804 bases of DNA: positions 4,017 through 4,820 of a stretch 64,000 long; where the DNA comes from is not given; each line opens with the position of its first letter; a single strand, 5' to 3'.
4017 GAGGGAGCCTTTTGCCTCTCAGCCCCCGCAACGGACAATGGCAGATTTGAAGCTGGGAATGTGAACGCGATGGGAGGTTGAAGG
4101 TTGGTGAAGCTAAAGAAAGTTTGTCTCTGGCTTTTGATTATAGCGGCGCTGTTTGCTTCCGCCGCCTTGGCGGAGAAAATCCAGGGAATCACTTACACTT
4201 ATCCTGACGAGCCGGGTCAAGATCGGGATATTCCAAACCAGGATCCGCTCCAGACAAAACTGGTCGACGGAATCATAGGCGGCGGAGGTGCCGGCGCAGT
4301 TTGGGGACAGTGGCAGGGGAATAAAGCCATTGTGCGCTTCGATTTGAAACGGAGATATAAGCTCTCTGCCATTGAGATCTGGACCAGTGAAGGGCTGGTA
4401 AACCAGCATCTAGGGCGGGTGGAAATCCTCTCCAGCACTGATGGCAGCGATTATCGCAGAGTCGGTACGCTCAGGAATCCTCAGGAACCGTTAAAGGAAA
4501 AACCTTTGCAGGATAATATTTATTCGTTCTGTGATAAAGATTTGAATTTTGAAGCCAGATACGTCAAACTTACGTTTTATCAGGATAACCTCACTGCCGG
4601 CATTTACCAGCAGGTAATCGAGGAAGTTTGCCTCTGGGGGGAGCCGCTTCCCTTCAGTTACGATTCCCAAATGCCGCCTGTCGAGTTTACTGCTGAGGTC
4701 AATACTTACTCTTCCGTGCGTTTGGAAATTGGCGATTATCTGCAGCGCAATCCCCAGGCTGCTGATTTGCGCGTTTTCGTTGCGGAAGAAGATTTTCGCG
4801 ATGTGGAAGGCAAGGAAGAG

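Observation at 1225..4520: Possibly undescribed ~130-aa beta-sandwich module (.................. ... L.DG) present at least four times in 10 kb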

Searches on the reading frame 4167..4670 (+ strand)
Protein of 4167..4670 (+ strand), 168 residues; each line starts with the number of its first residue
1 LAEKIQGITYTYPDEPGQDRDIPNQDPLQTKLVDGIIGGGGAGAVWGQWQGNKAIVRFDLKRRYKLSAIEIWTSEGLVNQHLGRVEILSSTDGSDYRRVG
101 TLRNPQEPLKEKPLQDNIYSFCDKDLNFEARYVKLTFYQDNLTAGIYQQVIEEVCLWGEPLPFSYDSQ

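Call 8: search_solved_structures(query=A1, max_evalue=10, show_alignments=2)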
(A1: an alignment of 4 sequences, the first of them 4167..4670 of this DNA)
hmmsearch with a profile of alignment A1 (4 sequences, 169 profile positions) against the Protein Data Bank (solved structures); distinct sequences matched with E-value up to 10: 29.
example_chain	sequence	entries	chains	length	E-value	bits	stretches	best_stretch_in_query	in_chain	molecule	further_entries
4lks_A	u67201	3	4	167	0.0016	21.7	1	41-159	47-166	Glycosyl hydrolase, family 31/fibronectin type III domain protein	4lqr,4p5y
2vc9_A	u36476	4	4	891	0.01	19.1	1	45-160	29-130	ALPHA-N-ACETYLGLUCOSAMINIDASE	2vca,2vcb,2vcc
7mfk_A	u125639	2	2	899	0.01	19.1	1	45-160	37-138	Alpha-N-acetylglucosaminidase family protein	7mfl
4a4a_A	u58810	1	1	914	0.011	19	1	45-160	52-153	ALPHA-N-ACETYLGLUCOSAMINIDASE FAMILY PROTEIN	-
2kd7_A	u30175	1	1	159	0.011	19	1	45-143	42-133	Putative chitobiase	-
3ggl_A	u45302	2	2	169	0.014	18.7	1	45-143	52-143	Putative chitobiase | Chitobiase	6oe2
6q63_A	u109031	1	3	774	0.019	18.2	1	31-143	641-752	Beta-hexosaminidase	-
2j7m_A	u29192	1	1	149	0.021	18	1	57-102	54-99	HYALURONIDASE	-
2j1a_A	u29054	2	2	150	0.022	18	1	57-102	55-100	HYALURONIDASE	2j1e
4lpl_A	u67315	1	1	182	0.038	17.2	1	53-105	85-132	Glycosyl hydrolase, family 31/fibronectin type III domain protein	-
3f2z_A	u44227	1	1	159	0.054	16.7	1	28-103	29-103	uncharacterized protein BF3579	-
4a42_A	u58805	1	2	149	0.064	16.5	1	26-111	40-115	ALPHA-N-ACETYLGLUCOSAMINIDASE FAMILY PROTEIN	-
2v5d_A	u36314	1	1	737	0.24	14.6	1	57-102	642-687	O-GLCNACASE NAGJ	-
5dn2_A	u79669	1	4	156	0.25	14.5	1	48-119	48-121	Neuropilin-2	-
2bzd_A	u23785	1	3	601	0.27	14.4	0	56-140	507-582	BACTERIAL SIALIDASE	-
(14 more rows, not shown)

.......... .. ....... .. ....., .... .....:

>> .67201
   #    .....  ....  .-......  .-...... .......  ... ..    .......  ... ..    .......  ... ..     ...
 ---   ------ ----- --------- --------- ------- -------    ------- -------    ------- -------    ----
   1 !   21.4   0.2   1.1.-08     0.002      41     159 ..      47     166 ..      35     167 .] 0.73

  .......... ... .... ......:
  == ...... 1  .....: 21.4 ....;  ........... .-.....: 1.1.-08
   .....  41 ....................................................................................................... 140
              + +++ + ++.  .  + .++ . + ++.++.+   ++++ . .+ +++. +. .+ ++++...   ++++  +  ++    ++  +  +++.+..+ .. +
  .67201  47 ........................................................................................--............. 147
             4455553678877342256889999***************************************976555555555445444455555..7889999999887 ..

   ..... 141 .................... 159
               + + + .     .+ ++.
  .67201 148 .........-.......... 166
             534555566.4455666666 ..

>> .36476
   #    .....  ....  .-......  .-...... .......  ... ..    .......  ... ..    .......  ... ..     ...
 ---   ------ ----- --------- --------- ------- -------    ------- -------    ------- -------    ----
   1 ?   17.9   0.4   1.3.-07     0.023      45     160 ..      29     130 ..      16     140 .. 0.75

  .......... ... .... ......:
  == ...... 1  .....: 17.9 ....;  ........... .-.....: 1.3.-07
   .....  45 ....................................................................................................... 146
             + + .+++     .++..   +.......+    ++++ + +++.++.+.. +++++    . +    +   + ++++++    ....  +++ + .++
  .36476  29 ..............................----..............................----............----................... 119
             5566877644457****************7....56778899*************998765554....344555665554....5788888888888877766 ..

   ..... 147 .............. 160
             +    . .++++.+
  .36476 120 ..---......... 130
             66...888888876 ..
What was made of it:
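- The profile of the four copies already hits CBM32 structures (4lks, E 0.0016; call 8).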

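Call 10: find_homologous_proteins(query=window:4167-4670:+, max_evalue=0.001)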
Query window:4167-4670:+: 34 candidates shared short words with the query, none scored E <= 0.001.
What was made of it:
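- The word-indexed search found nothing (call 10).
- Tried and rejected: The word-indexed homologue search returned nothing with the GH2 module alone (call 10).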

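Call 19: predict_structure(alignment_id=A1)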
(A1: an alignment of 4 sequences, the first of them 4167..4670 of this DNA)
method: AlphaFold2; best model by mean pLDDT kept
length: 168 residues; sequences in the alignment: 4
mean_pLDDT: 66.5   pTM: 0.66
mean pLDDT of the five models: 66.5, 65.1, 64.8, 64.5, 61.4
residues with pLDDT >= 90: 11; 70-90: 89; 50-70: 17; < 50: 51
segments of 3 or more residues with pLDDT < 50: 1-30, 34-48, 165-168
pLDDT, mean of each block of 10 residues (from residue 1): 26 36 37 43 40 74 83 81 88 87 88 84 85 83 59 80 54
secondary structure, 60 per line:
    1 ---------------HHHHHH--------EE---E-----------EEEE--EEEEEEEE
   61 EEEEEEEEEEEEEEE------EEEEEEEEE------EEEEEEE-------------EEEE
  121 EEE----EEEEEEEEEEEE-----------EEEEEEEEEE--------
elements in order: H16-21 E47-50 E53-75 E82-90 E97-103 E117-123 E128-139 E151-160
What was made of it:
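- Tried and rejected: The first AlphaFold run, with only the four window copies, was poor in the motif region: pLDDT 66.5 overall and below 50 for residues 1-48 (call 19).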

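Call 21: search_protein_representatives(alignment_id=A1)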
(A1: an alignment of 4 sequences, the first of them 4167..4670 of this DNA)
Query: 4 sequences, 169 profile positions. Proteins with E-value up to 0.001 (for the whole library): 394; up to 1e-10: 83; up to 1e-30: 8. The best 150 are listed.
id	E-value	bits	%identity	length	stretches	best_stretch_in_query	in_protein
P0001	1.6e-98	343.9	-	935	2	3-165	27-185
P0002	1.3e-81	288.8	-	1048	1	2-168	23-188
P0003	1.5e-81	288.7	-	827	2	7-164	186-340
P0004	6.4e-41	156.5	-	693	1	3-166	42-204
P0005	1.3e-40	155.5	-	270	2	21-165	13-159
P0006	9.9e-37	142.8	-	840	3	8-165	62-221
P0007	5.6e-34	133.9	-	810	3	16-166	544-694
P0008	7.5e-31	123.7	-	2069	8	57-163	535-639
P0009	2.4e-30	122.1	-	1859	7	9-146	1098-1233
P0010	5.2e-29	117.7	-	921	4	6-159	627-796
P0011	1.6e-28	116.1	-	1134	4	32-164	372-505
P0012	3.3e-28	115.1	-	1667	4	30-159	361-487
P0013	6.5e-28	114.1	-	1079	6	58-161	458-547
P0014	2.5e-26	109.0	-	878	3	20-136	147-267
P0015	4.9e-25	104.8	-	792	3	8-161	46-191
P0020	4.3e-22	95.2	-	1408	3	10-165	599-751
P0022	1.6e-21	93.3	-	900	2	22-161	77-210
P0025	1.9e-20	89.8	-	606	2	4-148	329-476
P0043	1.3e-15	74.1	-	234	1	7-161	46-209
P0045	2.3e-15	73.3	-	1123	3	5-165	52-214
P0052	3.6e-14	69.4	-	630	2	6-155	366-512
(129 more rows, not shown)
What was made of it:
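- Tried and rejected: The exhaustive HMMER search (call 21) was needed instead.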

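Call 26: search_protein_families(library=pfam, alignment_id=A2, max_evalue=0.01)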
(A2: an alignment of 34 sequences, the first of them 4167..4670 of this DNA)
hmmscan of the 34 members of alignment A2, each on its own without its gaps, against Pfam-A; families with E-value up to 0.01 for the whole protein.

A. member 1, window:4167-4670:+ (168 aa): 2 families
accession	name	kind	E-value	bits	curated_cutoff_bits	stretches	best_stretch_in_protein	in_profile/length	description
PF00754.31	F5_F8_type_C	-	1.5e-06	28.8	28.2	1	31-140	16-115/127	F5/8 type C domain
PF22633.2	F5_F8_type_C_2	-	0.00011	23.2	27.8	1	31-107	1-73/91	NedA-like, galactose-binding domain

B. families by the number of members that match (of 34 scanned): 3 families
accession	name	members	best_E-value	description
PF00754.31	F5_F8_type_C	33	3.7e-15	F5/8 type C domain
PF22633.2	F5_F8_type_C_2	29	2.4e-11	NedA-like, galactose-binding domain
PF16391.11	DUF5000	1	0.0014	Domain of unknown function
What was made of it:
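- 4167..4670 (+): Module copy 3 (GH2 aa 23-190). This is the sequence that was modelled. PF00754 28.8 bits, E 1.5e-6, for the isolated module (call 26).
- On Pfam PF00754 F5/8 type C (discoidin) domain: 33 of 34 subfamily members match, best E 3.7e-15 (call 26).
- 33 of 34 domains of the wider subfamily match PF00754, best E 3.7e-15 (call 26).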

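Call 27: search_solved_structures(query=A2, max_evalue=1, show_alignments=3)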
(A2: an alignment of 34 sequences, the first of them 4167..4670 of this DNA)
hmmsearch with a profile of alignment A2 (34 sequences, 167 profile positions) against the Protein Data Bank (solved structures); distinct sequences matched with E-value up to 1: 112 (the best 60 are shown).
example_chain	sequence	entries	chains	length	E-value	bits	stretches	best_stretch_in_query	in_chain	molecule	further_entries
6q63_A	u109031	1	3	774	2.4e-13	53.6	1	31-142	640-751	Beta-hexosaminidase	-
4lks_A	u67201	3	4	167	7.7e-12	48.7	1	44-156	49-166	Glycosyl hydrolase, family 31/fibronectin type III domain protein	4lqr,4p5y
2j7m_A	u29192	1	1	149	3.4e-11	46.6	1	45-143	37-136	HYALURONIDASE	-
2j1a_A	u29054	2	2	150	3.4e-11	46.6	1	45-143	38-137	HYALURONIDASE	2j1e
2bzd_A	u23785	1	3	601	1.1e-09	41.6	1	19-157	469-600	BACTERIAL SIALIDASE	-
2v5d_A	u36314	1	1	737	1.8e-09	41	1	46-143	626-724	O-GLCNACASE NAGJ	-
2kd7_A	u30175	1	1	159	3.6e-09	40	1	34-158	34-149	Putative chitobiase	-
3f2z_A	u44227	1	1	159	3.7e-09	39.9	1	29-158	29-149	uncharacterized protein BF3579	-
3ggl_A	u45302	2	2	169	4.3e-09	39.7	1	34-158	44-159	Putative chitobiase | Chitobiase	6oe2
1w8n_A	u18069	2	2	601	7.1e-09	39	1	19-157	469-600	BACTERIAL SIALIDASE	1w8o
2ber_A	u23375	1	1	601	7.1e-09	39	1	19-157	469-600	BACTERIAL SIALIDASE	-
1wcq_A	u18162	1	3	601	7.1e-09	39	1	19-157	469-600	SIALIDASE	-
1eut_A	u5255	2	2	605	7.2e-09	39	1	19-157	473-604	SIALIDASE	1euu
2qqj_A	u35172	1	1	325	1.5e-08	37.9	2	61-137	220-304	Neuropilin-2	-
4qdq_A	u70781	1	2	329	1.6e-08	37.9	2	61-138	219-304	Neuropilin-2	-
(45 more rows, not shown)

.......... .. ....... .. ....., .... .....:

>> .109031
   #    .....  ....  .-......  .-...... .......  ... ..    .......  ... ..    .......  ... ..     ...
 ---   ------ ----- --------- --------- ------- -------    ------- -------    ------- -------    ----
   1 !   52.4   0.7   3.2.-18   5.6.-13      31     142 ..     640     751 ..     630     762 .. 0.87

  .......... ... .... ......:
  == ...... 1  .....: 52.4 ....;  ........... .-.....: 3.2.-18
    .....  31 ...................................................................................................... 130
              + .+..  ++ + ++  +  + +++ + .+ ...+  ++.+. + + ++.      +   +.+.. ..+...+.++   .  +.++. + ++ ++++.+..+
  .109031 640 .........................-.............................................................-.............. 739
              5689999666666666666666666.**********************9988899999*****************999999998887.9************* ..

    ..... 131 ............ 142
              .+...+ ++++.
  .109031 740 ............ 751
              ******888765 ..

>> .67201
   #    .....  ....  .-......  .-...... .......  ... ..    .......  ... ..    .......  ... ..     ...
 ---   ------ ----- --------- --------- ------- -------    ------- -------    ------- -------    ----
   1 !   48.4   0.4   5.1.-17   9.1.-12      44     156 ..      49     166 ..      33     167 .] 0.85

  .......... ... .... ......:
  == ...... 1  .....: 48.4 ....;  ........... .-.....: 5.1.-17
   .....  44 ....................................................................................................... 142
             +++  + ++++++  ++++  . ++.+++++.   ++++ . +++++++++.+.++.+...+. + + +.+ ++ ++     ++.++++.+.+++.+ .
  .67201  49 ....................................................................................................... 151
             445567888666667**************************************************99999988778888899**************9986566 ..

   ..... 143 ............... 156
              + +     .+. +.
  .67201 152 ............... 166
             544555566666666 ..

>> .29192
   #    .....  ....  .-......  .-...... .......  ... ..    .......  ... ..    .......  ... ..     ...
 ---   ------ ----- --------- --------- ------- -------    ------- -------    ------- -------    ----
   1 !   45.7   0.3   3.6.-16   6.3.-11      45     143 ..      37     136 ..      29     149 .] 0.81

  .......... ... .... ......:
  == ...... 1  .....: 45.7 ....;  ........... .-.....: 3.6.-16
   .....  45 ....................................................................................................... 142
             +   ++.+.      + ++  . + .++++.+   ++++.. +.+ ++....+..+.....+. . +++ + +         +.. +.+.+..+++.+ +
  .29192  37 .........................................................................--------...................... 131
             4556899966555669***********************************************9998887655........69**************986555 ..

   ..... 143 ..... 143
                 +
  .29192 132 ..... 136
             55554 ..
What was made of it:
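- On CAZy CBM32: Profile hits: 4lks 7.7e-12, 2j1a/2j7m 3.4e-11, 2bzd 1.1e-9, 2v5d 1.8e-9 (call 27).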

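Call 30: find_related_loci(query=A1, collection=genome_contigs, flank=8000)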
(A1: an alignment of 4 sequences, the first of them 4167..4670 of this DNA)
Query A1 (168 aa) in genome_contigs; peptide patterns used: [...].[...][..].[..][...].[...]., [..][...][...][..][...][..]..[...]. (x = any residue, [..] = any of these).
37 stretches matched a pattern; 1 encode a relative of the query (tblastn E <= 1e-3); 1 distinct loci.
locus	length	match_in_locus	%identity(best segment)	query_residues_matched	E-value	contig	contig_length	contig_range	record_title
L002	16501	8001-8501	66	2-168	2e-76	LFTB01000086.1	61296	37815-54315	MAG: Clostridia bacterium DTU084 scaffold2095, whole genome shotgun sequence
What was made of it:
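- Tried and rejected: A1 worked and gave one locus (call 30).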

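Call 34: predict_structure(alignment_id=A2)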
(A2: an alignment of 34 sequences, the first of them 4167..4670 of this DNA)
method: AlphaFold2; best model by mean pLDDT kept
length: 168 residues; sequences in the alignment: 34
mean_pLDDT: 95.3   pTM: 0.90
mean pLDDT of the five models: 95.3, 95.1, 95.0, 94.2, 93.2
residues with pLDDT >= 90: 154; 70-90: 9; 50-70: 4; < 50: 1
segments of 3 or more residues with pLDDT < 50: none
pLDDT, mean of each block of 10 residues (from residue 1): 94 97 97 96 94 96 98 97 98 98 97 97 97 97 91 98 72
secondary structure, 60 per line:
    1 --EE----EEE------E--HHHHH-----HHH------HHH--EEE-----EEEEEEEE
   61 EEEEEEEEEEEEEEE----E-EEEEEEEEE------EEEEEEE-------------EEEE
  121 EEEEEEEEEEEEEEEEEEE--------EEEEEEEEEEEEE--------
elements in order: E9-11 H21-25 E45-47 E53-75 E82-90 E97-103 E117-139 E148-160
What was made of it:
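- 4167..4670 (+): AlphaFold model pLDDT 95.3, pTM 0.90 (call 34).
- On Pfam PF00754 F5/8 type C (discoidin) domain: The AlphaFold model has pLDDT 95.3 (call 34).
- On CAZy CBM32: The model has short helices at residues 21-25 and 31-33, within the acidic motif (call 34).
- AlphaFold model: pLDDT 95.3, pTM 0.90 (call 34).
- Tried and rejected: It was replaced by the 34-sequence run (call 34).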

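Call 37: fold_search(model_id=the predicted structure, library=pdb)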
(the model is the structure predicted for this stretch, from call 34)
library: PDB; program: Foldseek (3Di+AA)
matches with E <= 10: 1810; with E <= 0.001: 224
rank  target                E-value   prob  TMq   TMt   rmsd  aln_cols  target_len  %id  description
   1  6q63_A                9.2e-09  1.00  0.64  0.16   3.9       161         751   20  BT0459 (released 2019-05-08)
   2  4a42_B                3.8e-08  1.00  0.57  0.74   4.0       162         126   15  CpGH89CBM32-6 produced by Clostridium perfringens (released 2012-04-04)
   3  4a42_A                3.8e-08  1.00  0.57  0.72   4.2       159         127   18  CpGH89CBM32-6 produced by Clostridium perfringens (released 2012-04-04)
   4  2vc9                  6.4e-08  1.00  0.60  0.13   4.8       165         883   17  Family 89 Glycoside Hydrolase from Clostridium perfringens in complex with 2-acetamido-1,2-dideoxynojirmycin (released 2008-03-18)
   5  4lpl                  1.4e-07  1.00  0.58  0.67   5.4       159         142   16  Structure of CBM32-1 from a family 31 glycoside hydrolase from Clostridium perfringens (released 2014-07-16)
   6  4a4a_A                1.5e-07  1.00  0.60  0.13   4.4       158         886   16  CpGH89 (E483Q, E601Q), from Clostridium perfringens, in complex with its substrate GlcNAc-alpha-1,4-galactose (released 2012-04-04)
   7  3ggl                  2.0e-07  1.00  0.61  0.64   4.7       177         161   15  X-Ray Structure of the C-terminal domain (277-440) of Putative chitobiase from Bacteroides thetaiotaomicron. Northeast S (released 2009-03-31)
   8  3f2z                  2.0e-07  1.00  0.59  0.66   5.2       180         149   16  Crystal structure of the C-terminal domain of a chitobiase (BF3579) from Bacteroides fragilis, Northeast Structural Geno (released 2008-11-18)
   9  4lks_A                2.4e-07  1.00  0.59  0.63   5.1       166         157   16  Structure of CBM32-3 from a family 31 glycoside hydrolase from Clostridium perfringens in complex with galactose (released 2014-12-24)
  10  2kd7_MODEL_1_A        2.7e-07  1.00  0.58  0.60   6.7       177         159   16  Solution NMR structure of F5/8 type C-terminal domain of a putative chitobiase from Bacteroides thetaiotaomicr (released 2009-02-03)
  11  9g8h_A                3.8e-07  1.00  0.64  0.20   4.1       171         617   14  Crystal structure of a galactose oxidase in complex with galactose (released 2025-08-06)
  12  3hnm_A                1.0e-06  1.00  0.64  0.65   4.8       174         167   13  Crystal Structure of Protein BT_411 (putative chitobiase, fragment 298-461) from Bacteroides thetaiotaomicron, Northea (released 2009-07-07)
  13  4lqr                  1.1e-06  1.00  0.58  0.62   5.2       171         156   17  Structure of CBM32-3 from a family 31 glycoside hydrolase from Clostridium perfringens (released 2014-07-23)
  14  2w1u_D                1.1e-06  1.00  0.51  0.58   6.1       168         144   14  A family 32 carbohydrate-binding module, from the Mu toxin produced by Clostridium perfringens, in complex with beta-D (released 2009-05-05)
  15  2w1q_B                1.3e-06  1.00  0.52  0.61   5.3       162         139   12  Unique ligand binding specificity for a family 32 Carbohydrate- Binding Module from the Mu toxin produced by Clostridi (released 2009-05-05)
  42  2bzd_C                7.4e-06  1.00  0.63  0.19   3.8       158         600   14  Galactose recognition by the carbohydrate-binding module of a bacterial sialidase. (released 2005-08-19)
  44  2j7m_A                9.9e-06  1.00  0.57  0.66   5.4       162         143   13  Characterization of a Family 32 CBM (released 2006-10-16)
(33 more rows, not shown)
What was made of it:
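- On Pfam PF00754 F5/8 type C (discoidin) domain: Foldseek gives probability 1.0 to F5/8C and CBM32 chains, with query-normalised TM (TMq) 0.57-0.66 among the closest F5/8C, CBM32 and galactose-oxidase matches (call 37).
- Foldseek top hits are F5/8C and CBM32 domains with probability 1.0 (call 37).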

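Call 38: list_cluster_members(proteins=[P0001, P0002, P0003, P0004, P0005, P0006, P0010, P0043, P0052, P0025])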
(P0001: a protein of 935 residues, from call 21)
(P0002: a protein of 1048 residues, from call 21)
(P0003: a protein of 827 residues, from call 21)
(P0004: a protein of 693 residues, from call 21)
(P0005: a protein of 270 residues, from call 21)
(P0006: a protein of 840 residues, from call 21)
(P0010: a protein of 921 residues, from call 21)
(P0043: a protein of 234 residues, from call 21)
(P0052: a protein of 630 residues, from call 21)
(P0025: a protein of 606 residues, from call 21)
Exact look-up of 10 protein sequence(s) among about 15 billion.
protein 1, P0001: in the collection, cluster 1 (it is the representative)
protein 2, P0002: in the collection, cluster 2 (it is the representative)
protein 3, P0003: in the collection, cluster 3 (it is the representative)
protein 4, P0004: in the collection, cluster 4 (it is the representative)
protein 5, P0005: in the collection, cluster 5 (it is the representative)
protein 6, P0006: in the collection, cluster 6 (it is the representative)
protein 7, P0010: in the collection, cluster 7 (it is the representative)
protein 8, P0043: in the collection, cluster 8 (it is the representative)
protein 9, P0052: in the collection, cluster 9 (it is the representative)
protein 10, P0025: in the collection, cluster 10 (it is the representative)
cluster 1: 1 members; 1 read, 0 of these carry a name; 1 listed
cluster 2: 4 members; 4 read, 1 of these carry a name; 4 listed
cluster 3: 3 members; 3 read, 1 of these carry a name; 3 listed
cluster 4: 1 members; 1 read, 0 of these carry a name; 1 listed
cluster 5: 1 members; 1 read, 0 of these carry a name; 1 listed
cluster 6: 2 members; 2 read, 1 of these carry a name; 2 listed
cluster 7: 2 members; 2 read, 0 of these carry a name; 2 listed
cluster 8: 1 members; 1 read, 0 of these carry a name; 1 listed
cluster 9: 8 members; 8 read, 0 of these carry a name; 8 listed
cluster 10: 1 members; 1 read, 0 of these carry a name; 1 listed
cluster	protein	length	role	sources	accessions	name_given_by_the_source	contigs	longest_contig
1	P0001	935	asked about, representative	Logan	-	-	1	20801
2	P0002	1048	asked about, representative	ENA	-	-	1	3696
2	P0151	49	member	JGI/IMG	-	V/A-type H+-transporting ATPase subunit D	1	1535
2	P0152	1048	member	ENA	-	-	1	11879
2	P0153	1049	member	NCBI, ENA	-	-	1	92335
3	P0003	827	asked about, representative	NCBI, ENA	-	-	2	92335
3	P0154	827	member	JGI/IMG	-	hypothetical protein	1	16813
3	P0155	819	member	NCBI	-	-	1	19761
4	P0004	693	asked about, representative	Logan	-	-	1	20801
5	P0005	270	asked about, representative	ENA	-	-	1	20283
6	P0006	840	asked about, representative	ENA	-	-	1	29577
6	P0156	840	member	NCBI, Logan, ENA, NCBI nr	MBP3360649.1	MAG: FIVAR domain-containing protein [Clostridia bacterium] | FIVAR domain-containing protein [Clostridia bacterium]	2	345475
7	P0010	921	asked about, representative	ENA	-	-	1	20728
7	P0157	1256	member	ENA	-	-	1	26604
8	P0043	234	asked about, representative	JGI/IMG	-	-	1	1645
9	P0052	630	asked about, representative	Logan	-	-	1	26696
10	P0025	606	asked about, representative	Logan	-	-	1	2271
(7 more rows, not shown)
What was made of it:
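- Sources name close relatives 'hypothetical protein' or leave them unnamed (call 38).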
